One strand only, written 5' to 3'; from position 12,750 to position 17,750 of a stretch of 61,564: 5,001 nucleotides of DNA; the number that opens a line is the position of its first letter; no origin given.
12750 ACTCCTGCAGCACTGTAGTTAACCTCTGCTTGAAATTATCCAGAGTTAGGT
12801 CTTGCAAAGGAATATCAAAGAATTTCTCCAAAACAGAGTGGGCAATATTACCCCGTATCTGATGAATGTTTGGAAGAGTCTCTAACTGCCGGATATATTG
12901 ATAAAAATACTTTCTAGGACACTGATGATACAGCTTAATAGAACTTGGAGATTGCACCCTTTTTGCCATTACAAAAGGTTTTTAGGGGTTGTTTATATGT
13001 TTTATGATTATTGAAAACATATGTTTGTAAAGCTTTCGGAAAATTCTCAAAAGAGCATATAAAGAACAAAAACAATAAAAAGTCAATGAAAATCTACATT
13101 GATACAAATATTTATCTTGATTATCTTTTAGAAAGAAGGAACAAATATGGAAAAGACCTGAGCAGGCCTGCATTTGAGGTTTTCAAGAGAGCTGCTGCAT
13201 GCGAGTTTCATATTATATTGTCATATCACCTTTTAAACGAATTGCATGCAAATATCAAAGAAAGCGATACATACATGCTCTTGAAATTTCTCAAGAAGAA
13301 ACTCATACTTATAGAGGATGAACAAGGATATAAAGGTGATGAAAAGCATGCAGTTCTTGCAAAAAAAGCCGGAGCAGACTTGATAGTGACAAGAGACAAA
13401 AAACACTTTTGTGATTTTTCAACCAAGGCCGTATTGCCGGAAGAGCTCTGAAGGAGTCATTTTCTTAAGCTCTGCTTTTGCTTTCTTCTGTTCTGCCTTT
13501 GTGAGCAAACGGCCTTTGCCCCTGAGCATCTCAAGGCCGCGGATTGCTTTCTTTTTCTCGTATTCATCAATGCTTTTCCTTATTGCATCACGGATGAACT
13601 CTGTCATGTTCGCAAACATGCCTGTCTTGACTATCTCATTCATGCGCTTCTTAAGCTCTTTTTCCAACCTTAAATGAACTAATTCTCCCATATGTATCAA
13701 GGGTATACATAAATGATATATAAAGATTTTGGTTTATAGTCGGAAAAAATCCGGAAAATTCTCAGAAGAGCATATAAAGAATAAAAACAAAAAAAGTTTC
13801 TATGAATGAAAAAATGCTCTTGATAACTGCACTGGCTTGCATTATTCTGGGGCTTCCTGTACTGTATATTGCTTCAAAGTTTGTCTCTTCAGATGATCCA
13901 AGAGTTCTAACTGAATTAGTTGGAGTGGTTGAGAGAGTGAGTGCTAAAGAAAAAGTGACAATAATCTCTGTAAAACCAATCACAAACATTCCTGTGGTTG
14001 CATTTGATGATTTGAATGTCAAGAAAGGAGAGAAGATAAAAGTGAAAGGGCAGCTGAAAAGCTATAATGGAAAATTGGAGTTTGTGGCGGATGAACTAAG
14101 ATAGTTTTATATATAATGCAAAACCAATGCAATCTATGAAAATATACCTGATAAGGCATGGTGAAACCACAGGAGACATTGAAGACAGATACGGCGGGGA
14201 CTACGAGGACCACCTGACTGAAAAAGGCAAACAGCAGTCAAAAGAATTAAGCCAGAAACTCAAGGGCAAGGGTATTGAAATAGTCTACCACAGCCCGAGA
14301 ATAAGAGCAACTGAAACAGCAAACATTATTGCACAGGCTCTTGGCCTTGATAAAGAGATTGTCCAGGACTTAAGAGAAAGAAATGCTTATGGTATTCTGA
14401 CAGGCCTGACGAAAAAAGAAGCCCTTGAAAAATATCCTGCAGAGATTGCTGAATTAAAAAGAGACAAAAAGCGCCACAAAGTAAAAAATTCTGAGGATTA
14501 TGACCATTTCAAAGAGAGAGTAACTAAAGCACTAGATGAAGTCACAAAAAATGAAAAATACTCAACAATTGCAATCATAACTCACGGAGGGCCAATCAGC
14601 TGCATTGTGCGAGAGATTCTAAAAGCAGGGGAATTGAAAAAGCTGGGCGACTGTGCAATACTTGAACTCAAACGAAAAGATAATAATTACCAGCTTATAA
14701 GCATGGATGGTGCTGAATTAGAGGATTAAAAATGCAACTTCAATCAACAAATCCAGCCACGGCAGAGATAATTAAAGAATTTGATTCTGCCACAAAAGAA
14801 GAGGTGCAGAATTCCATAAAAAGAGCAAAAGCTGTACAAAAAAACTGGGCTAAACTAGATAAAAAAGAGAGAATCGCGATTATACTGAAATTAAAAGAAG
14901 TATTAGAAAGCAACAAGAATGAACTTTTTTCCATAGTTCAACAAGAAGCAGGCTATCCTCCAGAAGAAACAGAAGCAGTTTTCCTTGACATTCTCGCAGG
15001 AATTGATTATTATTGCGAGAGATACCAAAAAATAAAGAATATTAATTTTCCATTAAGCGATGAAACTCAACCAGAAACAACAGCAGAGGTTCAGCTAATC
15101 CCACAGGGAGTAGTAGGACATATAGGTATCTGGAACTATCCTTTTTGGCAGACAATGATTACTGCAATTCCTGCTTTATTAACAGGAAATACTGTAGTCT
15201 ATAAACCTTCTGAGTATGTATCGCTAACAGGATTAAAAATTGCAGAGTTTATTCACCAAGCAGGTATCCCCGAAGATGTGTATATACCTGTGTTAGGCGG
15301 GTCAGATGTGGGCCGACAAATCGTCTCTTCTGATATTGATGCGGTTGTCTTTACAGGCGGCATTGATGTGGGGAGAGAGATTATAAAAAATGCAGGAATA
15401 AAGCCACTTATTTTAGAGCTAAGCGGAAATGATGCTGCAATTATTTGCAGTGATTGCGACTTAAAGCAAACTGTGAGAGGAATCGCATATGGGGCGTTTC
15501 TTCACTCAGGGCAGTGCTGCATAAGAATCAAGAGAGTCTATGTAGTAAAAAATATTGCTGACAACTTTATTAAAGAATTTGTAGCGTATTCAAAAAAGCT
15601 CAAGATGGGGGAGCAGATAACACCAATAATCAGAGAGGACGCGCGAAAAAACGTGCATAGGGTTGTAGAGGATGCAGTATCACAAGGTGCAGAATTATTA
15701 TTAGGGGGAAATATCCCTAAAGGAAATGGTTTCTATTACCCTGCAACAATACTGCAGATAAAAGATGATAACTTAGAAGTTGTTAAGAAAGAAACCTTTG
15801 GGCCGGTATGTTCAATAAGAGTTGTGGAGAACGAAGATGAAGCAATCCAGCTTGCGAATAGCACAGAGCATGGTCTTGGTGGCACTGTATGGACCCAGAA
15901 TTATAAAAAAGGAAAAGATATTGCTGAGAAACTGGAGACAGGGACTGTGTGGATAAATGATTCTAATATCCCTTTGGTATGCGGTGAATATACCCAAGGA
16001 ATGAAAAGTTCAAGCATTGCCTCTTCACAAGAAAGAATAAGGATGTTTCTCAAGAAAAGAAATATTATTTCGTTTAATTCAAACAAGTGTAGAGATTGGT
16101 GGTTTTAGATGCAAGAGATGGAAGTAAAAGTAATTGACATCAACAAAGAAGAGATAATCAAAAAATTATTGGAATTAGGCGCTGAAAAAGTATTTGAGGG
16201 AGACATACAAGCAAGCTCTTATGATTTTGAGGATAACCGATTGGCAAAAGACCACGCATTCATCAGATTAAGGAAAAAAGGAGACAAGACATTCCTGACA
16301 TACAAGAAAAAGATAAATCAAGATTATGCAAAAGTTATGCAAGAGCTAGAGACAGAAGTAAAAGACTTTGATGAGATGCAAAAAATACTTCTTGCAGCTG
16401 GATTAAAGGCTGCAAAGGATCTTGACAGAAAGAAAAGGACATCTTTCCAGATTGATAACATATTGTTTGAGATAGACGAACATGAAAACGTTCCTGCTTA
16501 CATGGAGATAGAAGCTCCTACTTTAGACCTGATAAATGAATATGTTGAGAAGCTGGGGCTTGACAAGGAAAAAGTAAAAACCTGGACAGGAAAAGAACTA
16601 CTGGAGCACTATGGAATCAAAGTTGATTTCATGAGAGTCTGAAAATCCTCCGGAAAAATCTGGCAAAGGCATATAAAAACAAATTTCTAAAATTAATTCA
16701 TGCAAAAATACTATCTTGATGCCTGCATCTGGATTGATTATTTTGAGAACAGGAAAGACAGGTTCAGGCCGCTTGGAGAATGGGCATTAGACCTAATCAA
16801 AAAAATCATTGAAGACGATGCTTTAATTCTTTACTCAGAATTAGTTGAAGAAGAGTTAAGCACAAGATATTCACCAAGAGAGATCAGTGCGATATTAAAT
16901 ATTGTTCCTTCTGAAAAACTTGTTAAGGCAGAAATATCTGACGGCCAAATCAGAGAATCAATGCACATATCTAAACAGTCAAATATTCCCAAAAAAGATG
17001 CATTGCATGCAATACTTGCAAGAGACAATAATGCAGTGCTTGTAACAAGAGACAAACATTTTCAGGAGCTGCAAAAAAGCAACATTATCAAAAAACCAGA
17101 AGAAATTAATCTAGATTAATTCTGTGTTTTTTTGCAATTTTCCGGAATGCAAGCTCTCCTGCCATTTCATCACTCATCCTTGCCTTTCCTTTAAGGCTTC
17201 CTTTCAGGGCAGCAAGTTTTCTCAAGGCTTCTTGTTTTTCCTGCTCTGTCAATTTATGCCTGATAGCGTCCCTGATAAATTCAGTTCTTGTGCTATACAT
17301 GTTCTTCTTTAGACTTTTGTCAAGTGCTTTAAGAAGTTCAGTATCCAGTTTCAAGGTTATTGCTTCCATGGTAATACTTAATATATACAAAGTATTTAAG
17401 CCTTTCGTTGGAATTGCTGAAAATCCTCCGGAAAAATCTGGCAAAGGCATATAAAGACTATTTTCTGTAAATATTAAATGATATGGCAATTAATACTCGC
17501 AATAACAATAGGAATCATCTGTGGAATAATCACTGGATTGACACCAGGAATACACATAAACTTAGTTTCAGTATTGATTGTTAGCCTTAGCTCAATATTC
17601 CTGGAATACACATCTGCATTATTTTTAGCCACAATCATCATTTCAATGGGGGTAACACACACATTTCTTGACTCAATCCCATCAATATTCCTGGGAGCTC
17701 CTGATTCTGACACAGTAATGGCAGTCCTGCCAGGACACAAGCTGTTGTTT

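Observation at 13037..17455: Two convergent, 3'-overlapping PIN/RHH cassettes, each flanked by direct repeats that carry a complete promoter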

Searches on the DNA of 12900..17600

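Call 87: search_rna_families(source=window, start=12900, end=17600, threshold=evalue, max_evalue=0.1)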
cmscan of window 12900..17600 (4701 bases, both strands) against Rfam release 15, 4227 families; matches with E-value up to 0.1: 0.
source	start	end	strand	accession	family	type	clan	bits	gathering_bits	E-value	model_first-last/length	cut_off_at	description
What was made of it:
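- On Type I TA (antisense RNA antitoxin): No Rfam family matches in 12900-17600 (call 87).
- Tried and rejected: None matched (call 87).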

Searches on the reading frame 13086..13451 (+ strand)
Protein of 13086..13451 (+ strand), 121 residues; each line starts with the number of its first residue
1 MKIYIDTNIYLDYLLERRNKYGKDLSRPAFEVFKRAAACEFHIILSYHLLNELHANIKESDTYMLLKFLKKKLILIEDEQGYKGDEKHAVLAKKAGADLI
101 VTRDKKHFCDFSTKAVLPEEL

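Call 8: search_protein_families(library=pfam, proteins=[window:13086-13451:+], max_evalue=0.1)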
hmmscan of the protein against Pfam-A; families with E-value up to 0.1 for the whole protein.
window:13086-13451:+ (121 aa): 3 families
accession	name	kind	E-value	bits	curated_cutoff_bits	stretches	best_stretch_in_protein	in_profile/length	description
PF13470.12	PIN_3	-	2.3e-07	32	27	1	3-106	2-115/115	PIN domain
PF01850.27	PIN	-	0.00058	20.9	23.6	1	3-109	1-115/120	PIN domain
PF16289.11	PIN_12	-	0.0062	17.4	32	1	3-62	1-53/172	PIN domain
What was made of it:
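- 13086..13451 (+): PIN1, a 121-aa PIN-domain (VapC-like) putative toxin, probably leaderless. Pfam PIN_3 at 32 bits against a cutoff of 27 (call 8).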

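Call 14: list_cluster_members(proteins=[window:13086-13451:+, window:13419-13691:-, window:16700-17119:+, window:17106-17369:-, window:14732-16108:+, window:17478-18674:+, window:16109-16642:+, window:13802-14104:+])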
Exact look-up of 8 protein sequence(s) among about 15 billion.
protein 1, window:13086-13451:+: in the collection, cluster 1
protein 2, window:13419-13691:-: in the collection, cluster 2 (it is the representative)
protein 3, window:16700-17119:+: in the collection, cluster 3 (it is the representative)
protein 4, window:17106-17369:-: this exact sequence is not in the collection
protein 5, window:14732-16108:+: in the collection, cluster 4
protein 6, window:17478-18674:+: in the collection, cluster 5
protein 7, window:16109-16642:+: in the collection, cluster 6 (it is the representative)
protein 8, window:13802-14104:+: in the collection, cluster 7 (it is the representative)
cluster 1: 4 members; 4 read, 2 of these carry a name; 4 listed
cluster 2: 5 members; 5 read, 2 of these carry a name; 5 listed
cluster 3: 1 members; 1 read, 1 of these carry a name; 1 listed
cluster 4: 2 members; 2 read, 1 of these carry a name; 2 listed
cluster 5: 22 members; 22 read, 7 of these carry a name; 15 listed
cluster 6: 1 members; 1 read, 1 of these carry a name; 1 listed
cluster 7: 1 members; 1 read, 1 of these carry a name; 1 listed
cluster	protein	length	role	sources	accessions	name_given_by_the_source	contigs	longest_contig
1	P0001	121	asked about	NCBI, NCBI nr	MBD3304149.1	hypothetical protein GF343_03320 [Candidatus Woesearchaeota archaeon] | hypothetical protein [Candidatus Woesearchaeota archaeon]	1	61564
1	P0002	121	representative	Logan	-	-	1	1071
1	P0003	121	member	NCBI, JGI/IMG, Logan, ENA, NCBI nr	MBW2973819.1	PIN domain-containing protein [Candidatus Woesearchaeota archaeon]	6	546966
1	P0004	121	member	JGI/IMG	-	-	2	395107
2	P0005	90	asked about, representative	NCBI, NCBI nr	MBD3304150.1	hypothetical protein GF343_03325 [Candidatus Woesearchaeota archaeon] | hypothetical protein [Candidatus Woesearchaeota archaeon]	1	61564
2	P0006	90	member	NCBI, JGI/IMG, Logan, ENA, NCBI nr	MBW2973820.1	ribbon-helix-helix domain-containing protein [Candidatus Woesearchaeota archaeon]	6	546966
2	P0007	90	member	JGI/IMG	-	-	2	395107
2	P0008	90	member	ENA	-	-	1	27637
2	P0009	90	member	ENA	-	-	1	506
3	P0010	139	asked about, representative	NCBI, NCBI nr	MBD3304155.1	PIN domain-containing protein [Candidatus Woesearchaeota archaeon]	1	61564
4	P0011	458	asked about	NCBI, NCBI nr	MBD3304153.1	aldehyde dehydrogenase family protein [Candidatus Woesearchaeota archaeon]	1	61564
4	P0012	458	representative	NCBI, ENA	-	-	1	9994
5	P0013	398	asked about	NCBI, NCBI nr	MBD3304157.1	hypothetical protein GF343_03360 [Candidatus Woesearchaeota archaeon] | hypothetical protein [Candidatus Woesearchaeota archaeon]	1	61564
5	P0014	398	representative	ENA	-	-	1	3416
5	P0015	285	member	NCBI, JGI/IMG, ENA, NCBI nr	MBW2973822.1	tripartite tricarboxylate transporter permease [Candidatus Woesearchaeota archaeon]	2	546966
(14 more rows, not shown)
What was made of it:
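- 13086..13451 (+): NCBI record MBD3304149.1 (call 14).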

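Call 15: find_encoding_contigs(protein=P0003, flank=10000, max_places=6)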
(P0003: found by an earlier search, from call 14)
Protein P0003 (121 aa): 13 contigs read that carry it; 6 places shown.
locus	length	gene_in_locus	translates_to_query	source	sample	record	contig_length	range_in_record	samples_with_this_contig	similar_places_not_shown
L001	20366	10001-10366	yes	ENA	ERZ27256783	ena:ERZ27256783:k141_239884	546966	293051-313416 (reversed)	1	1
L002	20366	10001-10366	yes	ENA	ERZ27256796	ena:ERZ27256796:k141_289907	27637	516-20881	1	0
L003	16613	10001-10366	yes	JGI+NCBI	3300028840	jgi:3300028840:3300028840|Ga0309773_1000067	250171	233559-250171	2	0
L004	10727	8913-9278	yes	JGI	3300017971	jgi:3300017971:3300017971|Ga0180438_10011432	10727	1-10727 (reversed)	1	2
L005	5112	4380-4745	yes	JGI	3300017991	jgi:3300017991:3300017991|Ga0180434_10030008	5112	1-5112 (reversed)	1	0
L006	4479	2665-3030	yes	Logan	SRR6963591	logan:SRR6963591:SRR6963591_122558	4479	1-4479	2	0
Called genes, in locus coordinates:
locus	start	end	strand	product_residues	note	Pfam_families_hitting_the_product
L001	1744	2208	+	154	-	PF05635:23S_rRNA_IVP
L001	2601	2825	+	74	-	-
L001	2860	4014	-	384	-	PF02518:HATPase_c, PF14501:HATPase_c_5 (weak)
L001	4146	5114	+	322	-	PF00814:TsaD, PF22521:HypF_C_2 (weak)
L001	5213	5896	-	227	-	PF01841:Transglut_core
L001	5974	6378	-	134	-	-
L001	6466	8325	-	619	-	PF01078:Mg_chelatase, PF05496:RuvB_N (faint), PF20030:bpMoxR (faint), PF13401:AAA_22 (faint), PF00158:Sigma54_activat, PF20436:LonB_AAA-LID, PF05362:Lon_C, PF13541:ChlI, +3 more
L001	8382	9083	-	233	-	-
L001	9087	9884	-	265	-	PF08696:Dna2 (weak), PF12705:PDDEXK_1, PF01930:Cas_Cas4 (weak)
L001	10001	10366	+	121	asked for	PF13470:PIN_3 (weak)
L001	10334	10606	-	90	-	-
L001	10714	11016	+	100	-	-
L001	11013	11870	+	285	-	PF01970:TctA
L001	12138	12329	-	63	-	-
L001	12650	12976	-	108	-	-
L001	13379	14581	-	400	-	-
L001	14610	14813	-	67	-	-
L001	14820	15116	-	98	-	-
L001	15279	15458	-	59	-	-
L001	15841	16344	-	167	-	PF00239:Resolvase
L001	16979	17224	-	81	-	-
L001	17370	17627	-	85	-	-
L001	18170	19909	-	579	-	PF08706:D5_N, PF19263:DUF5906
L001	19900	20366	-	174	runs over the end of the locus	-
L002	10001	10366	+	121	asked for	PF13470:PIN_3 (weak)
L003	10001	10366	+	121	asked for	PF13470:PIN_3 (weak)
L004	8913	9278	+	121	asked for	PF13470:PIN_3 (weak)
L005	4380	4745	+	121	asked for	PF13470:PIN_3 (weak)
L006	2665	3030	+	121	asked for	PF13470:PIN_3 (weak)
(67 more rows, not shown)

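Call 17: find_encoding_contigs(protein=P0012, flank=10000, max_places=6)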
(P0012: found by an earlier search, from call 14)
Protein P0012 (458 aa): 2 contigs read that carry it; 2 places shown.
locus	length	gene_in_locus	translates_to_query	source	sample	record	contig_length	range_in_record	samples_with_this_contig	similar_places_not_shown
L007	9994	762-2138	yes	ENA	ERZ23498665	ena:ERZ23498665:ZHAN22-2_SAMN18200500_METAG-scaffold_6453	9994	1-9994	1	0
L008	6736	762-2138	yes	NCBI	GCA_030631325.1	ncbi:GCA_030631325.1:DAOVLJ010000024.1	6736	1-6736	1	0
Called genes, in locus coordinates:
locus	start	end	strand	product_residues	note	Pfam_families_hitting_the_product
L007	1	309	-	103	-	?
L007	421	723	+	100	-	-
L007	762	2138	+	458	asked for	PF00171:Aldedh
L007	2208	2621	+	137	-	PF01850:PIN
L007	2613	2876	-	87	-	PF01402:RHH_1 (weak), PF17723:RHH_8 (weak)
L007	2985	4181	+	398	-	PF01970:TctA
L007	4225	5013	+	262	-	-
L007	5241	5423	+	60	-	-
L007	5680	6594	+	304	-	PF01926:MMR_HSR1, PF02421:FeoB_N, PF08477:Roc (faint), PF16897:MMR_HSR1_Xtn (weak), PF02824:TGS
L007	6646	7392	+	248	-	-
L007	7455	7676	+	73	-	PF01247:Ribosomal_L35Ae, PF01782:RimM (faint)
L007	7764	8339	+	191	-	-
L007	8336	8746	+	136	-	-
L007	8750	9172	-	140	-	-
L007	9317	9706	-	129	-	-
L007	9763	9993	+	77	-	?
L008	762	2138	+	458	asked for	PF00171:Aldedh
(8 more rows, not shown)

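Call 55: search_protein_families(library=ncbifam, proteins=[window:13086-13451:+], max_evalue=0.01)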
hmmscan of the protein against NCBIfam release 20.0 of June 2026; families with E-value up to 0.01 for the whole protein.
window:13086-13451:+ (121 aa): 0 families

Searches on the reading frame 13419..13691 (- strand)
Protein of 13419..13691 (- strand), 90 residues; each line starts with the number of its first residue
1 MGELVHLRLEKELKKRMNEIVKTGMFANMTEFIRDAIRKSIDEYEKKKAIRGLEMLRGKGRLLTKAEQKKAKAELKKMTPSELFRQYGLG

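Call 8: search_protein_families(library=pfam, proteins=[window:13419-13691:-], max_evalue=0.1)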
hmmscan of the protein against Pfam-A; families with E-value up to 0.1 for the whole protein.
window:13419-13691:- (90 aa): 6 families
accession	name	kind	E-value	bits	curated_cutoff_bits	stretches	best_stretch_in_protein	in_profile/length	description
PF01402.27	RHH_1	-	5.6e-05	23.4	20.5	1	6-41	3-37/39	Ribbon-helix-helix protein, copG family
PF17723.7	RHH_8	-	0.0062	17.1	25.4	1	18-46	19-47/119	Ribbon-Helix-Helix transcriptional regulator family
PF08785.16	Ku_PK_bind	-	0.012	16.2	25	1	15-59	12-56/120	Ku C terminal domain like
PF12320.13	SbcD_C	-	0.031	15.1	24.4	1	43-87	45-89/94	Type 5 capsule protein repressor C-terminal domain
PF02877.19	PARP_reg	-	0.072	13.6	26.8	1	9-79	3-74/135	Poly(ADP-ribose) polymerase, regulatory domain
PF19807.5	DUF6290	-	0.099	13.3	27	0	70-86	17-33/72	Family of unknown function (DUF6290)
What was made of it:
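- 13419..13691 (-): RHH1, a 90-aa ribbon-helix-helix protein with a roughly 45-aa C-terminal tail. It is the putative antitoxin. It converges on PIN1 with a 33-nt 3' overlap. Pfam RHH_1 at 23.4 bits against 20.5 (call 8).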

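Call 55: search_protein_families(library=ncbifam, proteins=[window:13419-13691:-], max_evalue=0.01)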
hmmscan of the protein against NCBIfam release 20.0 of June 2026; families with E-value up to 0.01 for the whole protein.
window:13419-13691:- (90 aa): 5 families
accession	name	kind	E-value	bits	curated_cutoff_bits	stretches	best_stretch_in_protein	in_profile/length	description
NF058555.1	TransRegCdrSHalo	equivalog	3.6e-06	26.9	100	1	3-48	2-47/61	transcriptional regulator CdrS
NF050799.1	TA_anti_VapB_Sulfo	equivalog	8.1e-05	23.1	60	1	5-59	2-51/69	type II toxin-antitoxin system VapB family antitoxin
TIGR02606.1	antidote_CC2985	hypoth_equivalog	0.0018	18.3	46.2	1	8-50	5-44/70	type II toxin-antitoxin system ParD family antitoxin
NF002169.0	PRK01002.1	subfamily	0.0047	16.9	111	1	7-52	9-54/141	nickel responsive regulator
NF002815.0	PRK02967.1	equivalog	0.0058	16.7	83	1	5-49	4-48/139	nickel-responsive transcriptional regulator NikR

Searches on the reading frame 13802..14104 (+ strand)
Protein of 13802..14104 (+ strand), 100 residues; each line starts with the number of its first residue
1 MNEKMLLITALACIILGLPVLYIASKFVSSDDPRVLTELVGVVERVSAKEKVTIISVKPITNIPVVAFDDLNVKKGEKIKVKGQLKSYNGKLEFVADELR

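Call 8: search_protein_families(library=pfam, proteins=[window:13802-14104:+], max_evalue=0.1)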
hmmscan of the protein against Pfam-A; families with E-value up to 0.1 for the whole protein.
window:13802-14104:+ (100 aa): 2 families
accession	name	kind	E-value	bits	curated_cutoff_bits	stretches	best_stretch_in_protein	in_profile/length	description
PF01336.31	tRNA_anti-codon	-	0.0015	18.9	27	1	70-99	42-72/75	OB-fold nucleic acid binding domain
PF23284.2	KOW2_Spt5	-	0.031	14.6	28.9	0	36-55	12-30/50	Transcription elongation factor SPT5, second KOW domain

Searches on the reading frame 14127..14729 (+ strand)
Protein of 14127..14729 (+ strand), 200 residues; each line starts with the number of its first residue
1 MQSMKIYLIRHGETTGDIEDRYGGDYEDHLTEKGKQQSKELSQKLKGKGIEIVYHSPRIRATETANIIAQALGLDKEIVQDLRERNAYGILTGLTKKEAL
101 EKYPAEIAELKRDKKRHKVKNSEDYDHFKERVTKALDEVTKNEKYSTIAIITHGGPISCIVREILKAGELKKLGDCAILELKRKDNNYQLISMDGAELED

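Call 8: search_protein_families(library=pfam, proteins=[window:14127-14729:+], max_evalue=0.1)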
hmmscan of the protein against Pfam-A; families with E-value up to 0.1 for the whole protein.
window:14127-14729:+ (200 aa): 2 families
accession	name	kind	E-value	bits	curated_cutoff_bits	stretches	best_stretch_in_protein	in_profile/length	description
PF00300.27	His_Phos_1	-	3.6e-42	144.7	21.7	1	6-189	1-187/194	Histidine phosphatase superfamily (branch 1)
PF22208.1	Cas_Csm6_CARF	-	0.065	13.4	27.5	0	118-152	8-43/106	Cas_Csm6 CARF domain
